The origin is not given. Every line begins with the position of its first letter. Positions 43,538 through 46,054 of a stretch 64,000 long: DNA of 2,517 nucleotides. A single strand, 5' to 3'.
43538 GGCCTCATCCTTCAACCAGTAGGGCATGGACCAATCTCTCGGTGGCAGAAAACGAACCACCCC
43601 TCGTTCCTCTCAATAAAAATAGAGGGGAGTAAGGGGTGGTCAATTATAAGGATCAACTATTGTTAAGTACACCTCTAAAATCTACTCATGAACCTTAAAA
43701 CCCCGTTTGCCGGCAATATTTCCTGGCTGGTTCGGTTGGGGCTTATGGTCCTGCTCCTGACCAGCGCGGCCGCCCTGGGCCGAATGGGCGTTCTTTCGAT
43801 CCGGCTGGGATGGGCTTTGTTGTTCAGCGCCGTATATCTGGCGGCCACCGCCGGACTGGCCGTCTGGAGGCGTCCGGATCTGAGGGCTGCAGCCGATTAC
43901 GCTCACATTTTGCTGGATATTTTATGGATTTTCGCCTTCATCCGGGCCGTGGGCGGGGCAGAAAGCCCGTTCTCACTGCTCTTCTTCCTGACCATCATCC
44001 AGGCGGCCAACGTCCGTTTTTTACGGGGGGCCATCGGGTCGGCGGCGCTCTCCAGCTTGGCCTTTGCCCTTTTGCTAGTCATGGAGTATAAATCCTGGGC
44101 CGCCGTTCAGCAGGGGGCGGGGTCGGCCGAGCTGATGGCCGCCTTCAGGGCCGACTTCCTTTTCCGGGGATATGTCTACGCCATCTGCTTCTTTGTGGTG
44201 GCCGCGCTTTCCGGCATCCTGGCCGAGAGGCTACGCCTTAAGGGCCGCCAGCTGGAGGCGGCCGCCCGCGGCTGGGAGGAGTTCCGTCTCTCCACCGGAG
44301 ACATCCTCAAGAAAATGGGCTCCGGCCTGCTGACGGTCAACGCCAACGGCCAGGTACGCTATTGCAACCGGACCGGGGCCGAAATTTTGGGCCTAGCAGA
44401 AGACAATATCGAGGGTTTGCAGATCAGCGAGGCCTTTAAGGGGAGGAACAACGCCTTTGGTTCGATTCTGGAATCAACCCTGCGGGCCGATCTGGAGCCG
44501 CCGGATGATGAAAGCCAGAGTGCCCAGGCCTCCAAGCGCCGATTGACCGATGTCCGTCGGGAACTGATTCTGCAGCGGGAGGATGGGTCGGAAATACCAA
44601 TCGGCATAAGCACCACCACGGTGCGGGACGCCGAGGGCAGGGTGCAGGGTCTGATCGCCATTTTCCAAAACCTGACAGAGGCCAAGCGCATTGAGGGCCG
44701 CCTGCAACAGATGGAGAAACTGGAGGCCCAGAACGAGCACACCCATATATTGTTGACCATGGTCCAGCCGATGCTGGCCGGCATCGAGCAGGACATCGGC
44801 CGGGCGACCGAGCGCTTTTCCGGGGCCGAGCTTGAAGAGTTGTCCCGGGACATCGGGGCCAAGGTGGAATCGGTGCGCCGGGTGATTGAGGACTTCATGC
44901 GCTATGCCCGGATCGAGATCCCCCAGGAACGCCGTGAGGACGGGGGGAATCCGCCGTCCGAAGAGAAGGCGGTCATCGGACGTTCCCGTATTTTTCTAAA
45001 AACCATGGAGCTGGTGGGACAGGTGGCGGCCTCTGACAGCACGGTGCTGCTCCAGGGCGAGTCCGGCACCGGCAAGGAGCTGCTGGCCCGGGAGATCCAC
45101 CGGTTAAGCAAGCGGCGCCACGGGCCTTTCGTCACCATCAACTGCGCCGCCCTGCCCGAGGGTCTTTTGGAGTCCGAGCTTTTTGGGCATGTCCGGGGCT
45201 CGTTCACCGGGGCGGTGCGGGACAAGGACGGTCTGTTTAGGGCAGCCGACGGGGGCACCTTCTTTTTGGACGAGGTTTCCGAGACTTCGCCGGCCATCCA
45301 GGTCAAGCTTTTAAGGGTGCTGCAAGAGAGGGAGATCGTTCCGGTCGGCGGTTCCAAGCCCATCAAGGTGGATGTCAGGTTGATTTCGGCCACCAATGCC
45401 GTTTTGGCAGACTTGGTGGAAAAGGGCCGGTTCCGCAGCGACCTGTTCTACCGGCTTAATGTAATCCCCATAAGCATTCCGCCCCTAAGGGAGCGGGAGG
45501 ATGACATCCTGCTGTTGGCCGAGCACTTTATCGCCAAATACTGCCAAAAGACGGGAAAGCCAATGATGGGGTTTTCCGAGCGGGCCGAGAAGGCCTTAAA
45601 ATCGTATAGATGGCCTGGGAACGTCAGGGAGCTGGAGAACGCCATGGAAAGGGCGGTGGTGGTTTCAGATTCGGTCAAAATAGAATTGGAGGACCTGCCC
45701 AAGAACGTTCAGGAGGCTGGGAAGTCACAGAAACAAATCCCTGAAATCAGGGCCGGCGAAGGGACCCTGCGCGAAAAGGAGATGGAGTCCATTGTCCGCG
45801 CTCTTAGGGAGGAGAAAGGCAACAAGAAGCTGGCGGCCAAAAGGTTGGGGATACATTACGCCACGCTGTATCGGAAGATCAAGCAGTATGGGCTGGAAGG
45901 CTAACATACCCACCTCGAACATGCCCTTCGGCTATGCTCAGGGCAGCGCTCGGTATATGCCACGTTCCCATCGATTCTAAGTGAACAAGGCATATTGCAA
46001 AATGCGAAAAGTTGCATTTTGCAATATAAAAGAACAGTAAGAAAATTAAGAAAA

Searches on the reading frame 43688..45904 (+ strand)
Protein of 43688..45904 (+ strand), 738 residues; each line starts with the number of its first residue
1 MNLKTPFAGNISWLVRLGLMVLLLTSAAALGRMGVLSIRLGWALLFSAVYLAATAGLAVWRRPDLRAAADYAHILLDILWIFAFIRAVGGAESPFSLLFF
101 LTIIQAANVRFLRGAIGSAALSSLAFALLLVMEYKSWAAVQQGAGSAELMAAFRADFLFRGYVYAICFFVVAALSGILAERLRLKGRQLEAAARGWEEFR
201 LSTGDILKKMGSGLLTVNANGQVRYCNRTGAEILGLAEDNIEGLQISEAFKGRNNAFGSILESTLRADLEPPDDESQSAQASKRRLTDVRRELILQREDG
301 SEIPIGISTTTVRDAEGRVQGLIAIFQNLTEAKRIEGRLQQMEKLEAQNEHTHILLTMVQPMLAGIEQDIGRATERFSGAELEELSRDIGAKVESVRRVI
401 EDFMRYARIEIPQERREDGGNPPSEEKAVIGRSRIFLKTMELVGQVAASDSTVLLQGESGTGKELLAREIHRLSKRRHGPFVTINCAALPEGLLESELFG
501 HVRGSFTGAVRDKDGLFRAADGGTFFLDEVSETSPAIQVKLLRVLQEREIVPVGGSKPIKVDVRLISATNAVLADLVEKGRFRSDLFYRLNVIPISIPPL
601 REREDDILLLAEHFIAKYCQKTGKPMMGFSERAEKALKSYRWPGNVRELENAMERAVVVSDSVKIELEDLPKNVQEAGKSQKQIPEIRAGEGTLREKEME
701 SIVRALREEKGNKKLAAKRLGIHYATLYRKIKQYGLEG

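Call 7: search_protein_families(library=pfam, proteins=[window:43688-45904:+])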
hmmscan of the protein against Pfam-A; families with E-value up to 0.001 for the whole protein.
window:43688-45904:+ (738 aa): 12 families
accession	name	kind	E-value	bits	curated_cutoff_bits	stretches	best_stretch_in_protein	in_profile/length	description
PF00158.32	Sigma54_activat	-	3.2e-68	229.1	20.2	1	430-595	2-167/168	Sigma-54 interaction domain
PF25601.1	AAA_lid_14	-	7e-29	99.9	27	1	601-683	1-83/87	AAA+ ATPase lid domain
PF14532.12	Sigma54_activ_2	-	1.2e-17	64.9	25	1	430-600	1-138/138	Sigma-54 interaction domain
PF13426.13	PAS_9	-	3.2e-12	47.1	27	1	213-331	3-103/103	PAS domain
PF07728.20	AAA_5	-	4e-12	46.8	22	1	453-571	2-123/139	AAA domain (dynein-related subfamily)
PF02954.25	HTH_8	-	1.4e-11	44.4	22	1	693-734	1-42/42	Bacterial regulatory protein, Fis family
PF08448.16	PAS_4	-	7.3e-10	39.5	23.1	1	209-334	3-110/110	PAS fold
PF00989.32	PAS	-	6.4e-09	36.3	22.6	1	206-327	6-111/113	PAS fold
PF25323.1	6TM_PilS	-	4.7e-08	33.4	27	1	14-184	17-184/189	PilS-like transmembrane domain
PF12860.13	PAS_7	-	2.3e-05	24.9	27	0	207-251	1-46/115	PAS fold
PF13191.12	AAA_16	-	3.4e-05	24.8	32.6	1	429-493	2-64/167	AAA ATPase domain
PF07724.20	AAA_2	-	0.00058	20.4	27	0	451-574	4-127/166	AAA domain (Cdc48 subfamily)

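Call 9: find_related_loci(query=window:43688-45904:+, collection=genome_contigs, flank=4000)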
Query window:43688-45904:+ (738 aa) in genome_contigs; peptide patterns used: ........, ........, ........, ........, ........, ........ (x = any residue, [..] = any of these).
165 stretches matched a pattern; 95 encode a relative of the query (tblastn E <= 1e-3); the best 80 are kept; 80 distinct loci.
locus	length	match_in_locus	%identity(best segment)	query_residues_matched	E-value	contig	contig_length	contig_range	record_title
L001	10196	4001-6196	77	1-737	0e+0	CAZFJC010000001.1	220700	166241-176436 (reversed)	MAG TPA_asm: uncultured bacterium isolate binchicken_co7_184 genome assembly, contig: NODE_49_length_220700_cov_11.21195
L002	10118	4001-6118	52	16-737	0e+0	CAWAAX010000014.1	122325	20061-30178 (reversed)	MAG: uncultured bacterium isolate MFD01299.bin.1.238 genome assembly, contig: contig_53762, whole genome shotgun sequenc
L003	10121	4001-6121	52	16-737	0e+0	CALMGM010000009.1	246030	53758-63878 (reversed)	MAG TPA_asm: uncultured bacterium isolate SRR6284162_bin.43_CONCOCT_v1.1_MAG genome assembly, contig: ERZ795126.15, whol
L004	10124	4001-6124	52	14-737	0e+0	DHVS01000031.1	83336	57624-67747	MAG TPA_asm: bacterium UBP2_UBA5202 isolate UBA5202 UBA5202_contig_1101, whole genome shotgun sequence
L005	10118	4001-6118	53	16-736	0e+0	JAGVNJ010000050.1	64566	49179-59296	MAG: Candidatus Edwardsbacteria bacterium isolate DeMMO3_1 c_000000014890, whole genome shotgun sequence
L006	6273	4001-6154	51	1-737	0e+0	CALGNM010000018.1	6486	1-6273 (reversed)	MAG TPA_asm: uncultured bacterium isolate SRR6007444_bin.93_CONCOCT_v1.1_MAG genome assembly, contig: ERZ724098.5666, wh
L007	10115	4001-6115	41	19-738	1e-167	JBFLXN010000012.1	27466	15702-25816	MAG: Candidatus Edwardsbacteria bacterium isolate MAG059 MAG059_12, whole genome shotgun sequence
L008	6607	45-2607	54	168-738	4e-104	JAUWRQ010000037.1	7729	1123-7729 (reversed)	MAG: Candidatus Eisenbacteria bacterium isolate CSMAG_2532 CSMAG_2532_k127_7188984_length_7729_cov_68.0000, whole genome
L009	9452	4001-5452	40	206-737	6e-103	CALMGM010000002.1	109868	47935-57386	MAG TPA_asm: uncultured bacterium isolate SRR6284162_bin.43_CONCOCT_v1.1_MAG genome assembly, contig: ERZ795126.50, whol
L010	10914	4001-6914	55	41-737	5e-102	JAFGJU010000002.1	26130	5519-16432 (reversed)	MAG: Candidatus Eisenbacteria bacterium isolate Zod_Metabat.294 k87_30928, whole genome shotgun sequence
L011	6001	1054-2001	57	424-737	1e-101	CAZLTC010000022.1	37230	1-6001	MAG TPA_asm: uncultured bacterium isolate SRP185410_co2_414 genome assembly, contig: NODE_1132_length_37230_cov_8.504667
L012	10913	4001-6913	55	43-737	5e-101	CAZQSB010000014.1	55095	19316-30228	MAG TPA_asm: uncultured bacterium isolate SRP332253_co2_189 genome assembly, contig: NODE_474_length_55095_cov_5.246203,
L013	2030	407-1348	55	423-736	4e-107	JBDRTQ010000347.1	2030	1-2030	MAG: Candidatus Eisenbacteria bacterium isolate MEGAHIT-group-3.92 k141_641134, whole genome shotgun sequence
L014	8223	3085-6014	55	26-737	7e-101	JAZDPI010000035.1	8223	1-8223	MAG: Candidatus Eisenbacteria bacterium isolate MEGAHIT-group-0.827 k141_138600, whole genome shotgun sequence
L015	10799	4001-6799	56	77-738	4e-101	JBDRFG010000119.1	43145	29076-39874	MAG: Candidatus Eisenbacteria bacterium isolate MEGAHIT-group-1.358 k141_11965507, whole genome shotgun sequence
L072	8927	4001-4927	48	429-737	2e-76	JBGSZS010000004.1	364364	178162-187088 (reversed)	MAG: Candidatus Fermentibacteraceae bacterium isolate JTS-AC53 k141_3946802, whole genome shotgun sequence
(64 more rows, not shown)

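Call 19: find_related_loci(query=window:43688-45904:+, collection=metagenome_contigs, flank=3000)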
Query window:43688-45904:+ (738 aa) in metagenome_contigs; peptide patterns used: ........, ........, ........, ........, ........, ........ (x = any residue, [..] = any of these).
371 stretches matched a pattern; 220 encode a relative of the query (tblastn E <= 1e-3); the best 80 are kept; 80 distinct loci.
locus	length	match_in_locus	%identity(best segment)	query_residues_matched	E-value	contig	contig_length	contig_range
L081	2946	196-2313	51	16-737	0e+0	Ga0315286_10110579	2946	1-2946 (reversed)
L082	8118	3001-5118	52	16-737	0e+0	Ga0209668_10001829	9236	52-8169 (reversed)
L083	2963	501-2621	51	16-737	0e+0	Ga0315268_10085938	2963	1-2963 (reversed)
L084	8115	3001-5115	52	16-736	0e+0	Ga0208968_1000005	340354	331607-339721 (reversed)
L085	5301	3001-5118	50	16-736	0e+0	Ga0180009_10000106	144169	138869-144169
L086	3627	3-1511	65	235-737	0e+0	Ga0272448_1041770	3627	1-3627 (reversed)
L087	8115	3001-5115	53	19-738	0e+0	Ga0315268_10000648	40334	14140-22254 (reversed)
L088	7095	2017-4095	44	14-736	4e-160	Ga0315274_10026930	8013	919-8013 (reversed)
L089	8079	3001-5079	44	14-736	5e-158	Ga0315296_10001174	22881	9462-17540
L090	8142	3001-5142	43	4-736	2e-157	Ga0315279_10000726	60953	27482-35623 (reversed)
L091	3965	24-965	72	425-737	6e-147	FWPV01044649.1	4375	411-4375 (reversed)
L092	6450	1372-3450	43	14-736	1e-158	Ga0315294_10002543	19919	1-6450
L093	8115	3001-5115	52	16-736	0e+0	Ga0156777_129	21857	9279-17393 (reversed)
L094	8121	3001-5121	52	16-737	0e+0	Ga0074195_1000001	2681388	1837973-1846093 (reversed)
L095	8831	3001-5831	56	73-737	6e-103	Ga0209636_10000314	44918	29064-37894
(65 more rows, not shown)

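Call 27: search_protein_families(library=pfam, proteins=[L010:3797-5557:+, L010:5568-6947:+, L072:2008-3579:+, L072:3521-4930:+])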
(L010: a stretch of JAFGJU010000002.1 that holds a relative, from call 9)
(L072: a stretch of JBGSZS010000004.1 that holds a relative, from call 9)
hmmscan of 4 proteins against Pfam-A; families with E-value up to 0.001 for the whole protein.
L010:3797-5557:+ (586 aa): 8 families
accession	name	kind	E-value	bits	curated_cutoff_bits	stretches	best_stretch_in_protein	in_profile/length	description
PF02518.31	HATPase_c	-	3.5e-21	76.2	26.4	1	458-569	2-108/111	Histidine kinase-, DNA gyrase B-, and HSP90-like ATPase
PF00989.32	PAS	-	8e-14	52.1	22.6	1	223-329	5-112/113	PAS fold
PF13426.13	PAS_9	-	3.4e-11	43.8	27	1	231-332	3-103/103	PAS domain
PF00512.31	HisKA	-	1e-10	41.9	26.9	1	349-411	2-63/66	His Kinase A (phospho-acceptor) domain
PF08448.16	PAS_4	-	2.6e-10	41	23.1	1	225-335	1-110/110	PAS fold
PF25323.1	6TM_PilS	-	9.7e-08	32.4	27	1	31-205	6-187/189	PilS-like transmembrane domain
PF13188.13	PAS_8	-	1.8e-05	24.9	21.8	1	224-259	6-38/65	PAS domain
PF12860.13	PAS_7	-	0.00021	21.9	27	0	225-337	1-114/115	PAS fold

L010:5568-6947:+ (459 aa): 9 families
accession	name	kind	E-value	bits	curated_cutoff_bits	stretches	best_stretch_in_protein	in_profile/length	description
PF00158.32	Sigma54_activat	-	4.6e-69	231.9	20.2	1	144-310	1-167/168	Sigma-54 interaction domain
PF00072.30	Response_reg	-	3e-29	101.9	30.2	1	6-112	1-107/111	Response regulator receiver domain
PF25601.1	AAA_lid_14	-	3.7e-28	97.6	27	1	316-394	1-81/87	AAA+ ATPase lid domain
PF14532.12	Sigma54_activ_2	-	2.8e-20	73.4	25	1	145-315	1-138/138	Sigma-54 interaction domain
PF02954.25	HTH_8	-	3.8e-15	55.8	22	1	405-446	1-42/42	Bacterial regulatory protein, Fis family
PF07728.20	AAA_5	-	5e-10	40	22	1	168-286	2-123/139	AAA domain (dynein-related subfamily)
PF13191.12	AAA_16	-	2.7e-05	25.2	32.6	1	144-243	2-100/167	AAA ATPase domain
PF00004.35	AAA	-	7.5e-05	23.6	21.2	1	168-290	1-113/131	ATPase family associated with various cellular activities (AAA)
PF06490.17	FleQ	-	0.0003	21.5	22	1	5-87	1-81/108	Flagellar regulatory protein FleQ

L072:2008-3579:+ (523 aa): 7 families
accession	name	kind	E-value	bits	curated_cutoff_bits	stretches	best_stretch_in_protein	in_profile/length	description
PF02518.31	HATPase_c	-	3.1e-24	86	26.4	1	410-516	1-109/111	Histidine kinase-, DNA gyrase B-, and HSP90-like ATPase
PF00512.31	HisKA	-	1.4e-14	54.3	26.9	1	304-364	3-62/66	His Kinase A (phospho-acceptor) domain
PF13188.13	PAS_8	-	3.3e-08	33.6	21.8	1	191-250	2-55/65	PAS domain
PF12860.13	PAS_7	-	9.9e-07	29.3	27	1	196-261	1-65/115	PAS fold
PF13581.12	HATPase_c_2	-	1.2e-06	29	27.4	1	417-494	34-112/127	Histidine kinase-like ATPase domain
PF00989.32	PAS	-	3.8e-06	27.3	22.6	1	193-229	4-40/113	PAS fold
PF08448.16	PAS_4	-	2.9e-05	24.7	23.1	1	196-288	1-109/110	PAS fold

L072:3521-4930:+ (469 aa): 10 families
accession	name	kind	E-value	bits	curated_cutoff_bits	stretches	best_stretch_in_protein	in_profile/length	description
PF00158.32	Sigma54_activat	-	7.8e-67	224.6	20.2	1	161-327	1-167/168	Sigma-54 interaction domain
PF00072.30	Response_reg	-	8.2e-29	100.5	30.2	1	23-132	1-110/111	Response regulator receiver domain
PF14532.12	Sigma54_activ_2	-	4.4e-23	82.5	25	1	162-332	1-138/138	Sigma-54 interaction domain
PF25601.1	AAA_lid_14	-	7.2e-21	74.3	27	1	333-411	1-84/87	AAA+ ATPase lid domain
PF02954.25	HTH_8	-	3.2e-11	43.2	22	1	425-466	2-42/42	Bacterial regulatory protein, Fis family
PF07728.20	AAA_5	-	6.8e-09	36.3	22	1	185-303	2-123/139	AAA domain (dynein-related subfamily)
PF01078.27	Mg_chelatase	-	5e-06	26.5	20.3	0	240-302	93-157/207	Magnesium chelatase, subunit ChlI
PF00493.29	MCM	-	0.00017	21.2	23.3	1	183-316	58-186/224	MCM P-loop domain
PF13245.12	AAA_19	-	0.0003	21.4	25.1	0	182-286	11-124/134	AAA domain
PF00004.35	AAA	-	0.00082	20.3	21.2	0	185-303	1-110/131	ATPase family associated with various cellular activities (AAA)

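Call 36: find_homologous_proteins(query=window:43688-45904:+, max_evalue=1e-60)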
Query window:43688-45904:+ (738 aa): 7422 proteins with E <= 1e-60 among 8000 candidates; the best 120 are listed.
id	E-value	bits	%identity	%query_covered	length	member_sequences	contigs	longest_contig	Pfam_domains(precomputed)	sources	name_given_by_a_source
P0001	0.0e+0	1602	100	100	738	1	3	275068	PF13426.14,PF12860.14,PF00158.33,PF25323.3,PF25601.2,PF02954.26,PF08448.17,PF00989.32,PF14532.13,PF07728.21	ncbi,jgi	jgi:two-component system response regulator HydG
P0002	0.0e+0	1216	77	100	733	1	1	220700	PF13426.14,PF00158.33,PF25323.3,PF25601.2,PF02954.26,PF08448.17,PF00989.32,PF14532.13,PF07728.21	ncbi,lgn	-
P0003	0.0e+0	1213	77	100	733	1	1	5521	PF13426.14,PF00158.33,PF25323.3,PF25601.2,PF02954.26,PF08448.17,PF00989.32,PF14532.13,PF07728.21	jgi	jgi:two-component system response regulator HydG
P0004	0.0e+0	1212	76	100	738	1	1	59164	PF13426.14,PF00158.33,PF25601.2,PF02954.26,PF08448.17,PF00989.32,PF14532.13,PF07728.21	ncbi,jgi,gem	-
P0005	0.0e+0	1201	76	100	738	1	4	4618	PF13426.14,PF00158.33,PF25323.3,PF25601.2,PF02954.26,PF08448.17,PF00989.32,PF14532.13,PF07728.21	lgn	-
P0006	0.0e+0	1190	76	100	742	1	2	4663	PF13426.14,PF00158.33,PF25323.3,PF25601.2,PF02954.26,PF08448.17,PF00989.32,PF14532.13,PF07728.21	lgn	-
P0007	0.0e+0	1181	75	100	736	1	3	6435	PF13426.14,PF00158.33,PF25323.3,PF25601.2,PF02954.26,PF08448.17,PF00989.32,PF14532.13,PF07728.21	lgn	-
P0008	0.0e+0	1151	75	100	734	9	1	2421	PF13426.14,PF00158.33,PF25323.3,PF25601.2,PF02954.26,PF08448.17,PF00989.32,PF14532.13,PF07728.21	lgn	-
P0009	0.0e+0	1015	64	100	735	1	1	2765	PF13426.14,PF00158.33,PF25323.3,PF25601.2,PF02954.26,PF08448.17,PF00989.32,PF14532.13,PF07728.21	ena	-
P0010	0.0e+0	1015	65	98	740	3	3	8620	PF13426.14,PF00158.33,PF25323.3,PF25601.2,PF02954.26,PF18024.8,PF08448.17,PF00989.32,PF14532.13,PF07728.21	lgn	-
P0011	3.3e-298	1009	65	98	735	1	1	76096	PF13426.14,PF00158.33,PF25323.3,PF25601.2,PF02954.26,PF08448.17,PF00989.32,PF14532.13,PF07728.21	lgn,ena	-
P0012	3.8e-221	754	53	98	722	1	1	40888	PF13426.14,PF00158.33,PF25601.2,PF02954.26,PF08448.17,PF00989.32,PF14532.13,PF07728.21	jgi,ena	-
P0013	2.7e-219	748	54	93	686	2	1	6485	PF13426.14,PF00158.33,PF25323.3,PF25601.2,PF02954.26,PF08448.17,PF00989.32,PF14532.13,PF07728.21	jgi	jgi:two-component system response regulator HydG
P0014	7.9e-218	743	52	98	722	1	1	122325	PF13426.14,PF00158.33,PF25323.3,PF25601.2,PF02954.26,PF08448.17,PF00989.32,PF14532.13,PF07728.21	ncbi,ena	-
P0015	9.3e-218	743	52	98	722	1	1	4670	PF13426.14,PF00158.33,PF25601.2,PF02954.26,PF08448.17,PF00989.32,PF14532.13,PF07728.21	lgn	-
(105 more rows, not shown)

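Call 37: find_encoding_contigs(protein=P0004, flank=2500, max_places=2)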
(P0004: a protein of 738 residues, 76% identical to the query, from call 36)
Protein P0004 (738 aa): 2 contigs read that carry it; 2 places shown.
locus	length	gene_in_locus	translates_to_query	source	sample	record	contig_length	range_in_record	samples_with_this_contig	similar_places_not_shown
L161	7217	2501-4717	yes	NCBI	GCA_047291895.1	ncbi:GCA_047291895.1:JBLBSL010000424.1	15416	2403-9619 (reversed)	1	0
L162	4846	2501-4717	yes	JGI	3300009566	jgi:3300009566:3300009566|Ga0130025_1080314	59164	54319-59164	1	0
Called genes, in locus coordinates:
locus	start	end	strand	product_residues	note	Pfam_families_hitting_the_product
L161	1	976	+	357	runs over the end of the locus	PF00437:T2SSE, PF13401:AAA_22 (faint)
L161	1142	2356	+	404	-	PF28597:T2SSF_N, PF00482:T2SSF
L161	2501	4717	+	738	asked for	PF00989:PAS, PF08448:PAS_4, PF13426:PAS_9, PF00158:Sigma54_activat, PF14532:Sigma54_activ_2, PF07728:AAA_5, PF25601:AAA_lid_14, PF02954:HTH_8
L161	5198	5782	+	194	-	PF07963:N_methyl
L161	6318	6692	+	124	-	-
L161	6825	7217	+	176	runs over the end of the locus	PF07963:N_methyl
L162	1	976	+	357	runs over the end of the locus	PF00437:T2SSE, PF13401:AAA_22 (faint)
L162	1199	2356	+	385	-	PF00482:T2SSF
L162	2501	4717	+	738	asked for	PF00989:PAS, PF08448:PAS_4, PF13426:PAS_9, PF00158:Sigma54_activat, PF14532:Sigma54_activ_2, PF07728:AAA_5, PF25601:AAA_lid_14, PF02954:HTH_8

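Call 38: find_encoding_contigs(protein=P0011, flank=2500, max_places=2)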
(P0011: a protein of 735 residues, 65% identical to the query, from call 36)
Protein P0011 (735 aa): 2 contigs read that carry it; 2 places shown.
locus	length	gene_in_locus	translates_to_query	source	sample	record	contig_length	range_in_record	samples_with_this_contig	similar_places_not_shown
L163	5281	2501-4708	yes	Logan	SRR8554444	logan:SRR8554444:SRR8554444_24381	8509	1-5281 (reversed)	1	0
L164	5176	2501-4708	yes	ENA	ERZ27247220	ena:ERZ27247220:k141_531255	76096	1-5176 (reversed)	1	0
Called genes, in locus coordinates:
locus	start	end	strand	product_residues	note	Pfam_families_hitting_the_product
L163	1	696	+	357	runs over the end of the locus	PF00437:T2SSE, PF25199:nSTAND_NTPase5 (faint)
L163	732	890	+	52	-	-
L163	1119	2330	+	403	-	PF28597:T2SSF_N, PF00482:T2SSF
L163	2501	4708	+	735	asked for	PF25323:6TM_PilS, PF00989:PAS (weak), PF13426:PAS_9, PF00158:Sigma54_activat, PF14532:Sigma54_activ_2, PF07728:AAA_5, PF25601:AAA_lid_14, PF02954:HTH_8, +1 more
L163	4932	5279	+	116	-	?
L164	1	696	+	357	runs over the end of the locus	PF00437:T2SSE, PF25199:nSTAND_NTPase5 (faint)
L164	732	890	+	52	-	-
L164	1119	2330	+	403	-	PF28597:T2SSF_N, PF00482:T2SSF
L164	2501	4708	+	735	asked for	PF25323:6TM_PilS, PF00989:PAS (weak), PF13426:PAS_9, PF00158:Sigma54_activat, PF14532:Sigma54_activ_2, PF07728:AAA_5, PF25601:AAA_lid_14, PF02954:HTH_8, +1 more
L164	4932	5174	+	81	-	?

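Call 39: find_encoding_contigs(protein=P0010, flank=2500, max_places=2)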
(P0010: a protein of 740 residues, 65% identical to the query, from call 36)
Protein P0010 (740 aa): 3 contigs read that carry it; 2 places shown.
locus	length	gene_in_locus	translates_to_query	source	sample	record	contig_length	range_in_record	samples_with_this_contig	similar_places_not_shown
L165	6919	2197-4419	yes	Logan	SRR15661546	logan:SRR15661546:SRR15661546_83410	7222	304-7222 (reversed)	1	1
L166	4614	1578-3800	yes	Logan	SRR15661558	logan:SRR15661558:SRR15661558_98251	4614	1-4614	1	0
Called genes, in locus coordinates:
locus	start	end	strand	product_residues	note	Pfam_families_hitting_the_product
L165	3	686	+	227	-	?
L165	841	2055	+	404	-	PF28597:T2SSF_N, PF00482:T2SSF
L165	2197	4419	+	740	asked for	PF25323:6TM_PilS, PF08448:PAS_4, PF13426:PAS_9, PF00158:Sigma54_activat, PF14532:Sigma54_activ_2, PF07728:AAA_5, PF25601:AAA_lid_14, PF02954:HTH_8, +2 more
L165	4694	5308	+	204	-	PF07963:N_methyl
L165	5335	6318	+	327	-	PF00005:ABC_tran, PF13304:AAA_21 (weak)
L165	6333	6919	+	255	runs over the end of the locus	PF12679:ABC2_membrane_2 (weak)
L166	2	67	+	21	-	?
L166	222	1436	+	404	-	PF28597:T2SSF_N, PF00482:T2SSF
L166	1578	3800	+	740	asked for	PF25323:6TM_PilS, PF08448:PAS_4, PF13426:PAS_9, PF00158:Sigma54_activat, PF14532:Sigma54_activ_2, PF07728:AAA_5, PF25601:AAA_lid_14, PF02954:HTH_8, +2 more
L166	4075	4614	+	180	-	?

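Call 40: find_encoding_contigs(protein=P0007, flank=2500, max_places=2)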
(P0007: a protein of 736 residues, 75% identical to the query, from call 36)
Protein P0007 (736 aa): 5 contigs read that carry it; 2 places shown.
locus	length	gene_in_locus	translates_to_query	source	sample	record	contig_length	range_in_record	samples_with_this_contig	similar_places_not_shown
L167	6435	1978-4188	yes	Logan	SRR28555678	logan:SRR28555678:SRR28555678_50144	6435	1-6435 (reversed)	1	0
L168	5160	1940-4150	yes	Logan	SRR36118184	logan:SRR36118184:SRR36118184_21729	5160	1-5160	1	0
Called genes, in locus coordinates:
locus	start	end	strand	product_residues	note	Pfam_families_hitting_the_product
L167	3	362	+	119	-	?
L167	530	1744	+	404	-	PF28597:T2SSF_N, PF00482:T2SSF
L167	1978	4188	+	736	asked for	PF00989:PAS, PF08448:PAS_4, PF13426:PAS_9, PF00158:Sigma54_activat, PF14532:Sigma54_activ_2, PF07728:AAA_5, PF25601:AAA_lid_14, PF02954:HTH_8, +1 more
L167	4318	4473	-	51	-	-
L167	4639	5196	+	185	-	PF07963:N_methyl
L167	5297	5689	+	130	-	-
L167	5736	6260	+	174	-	PF07963:N_methyl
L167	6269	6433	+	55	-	?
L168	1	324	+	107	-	?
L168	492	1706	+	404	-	PF28597:T2SSF_N, PF00482:T2SSF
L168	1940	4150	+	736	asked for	PF00989:PAS, PF08448:PAS_4, PF13426:PAS_9, PF00158:Sigma54_activat, PF14532:Sigma54_activ_2, PF07728:AAA_5, PF25601:AAA_lid_14, PF02954:HTH_8, +1 more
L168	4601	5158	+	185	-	PF07963:N_methyl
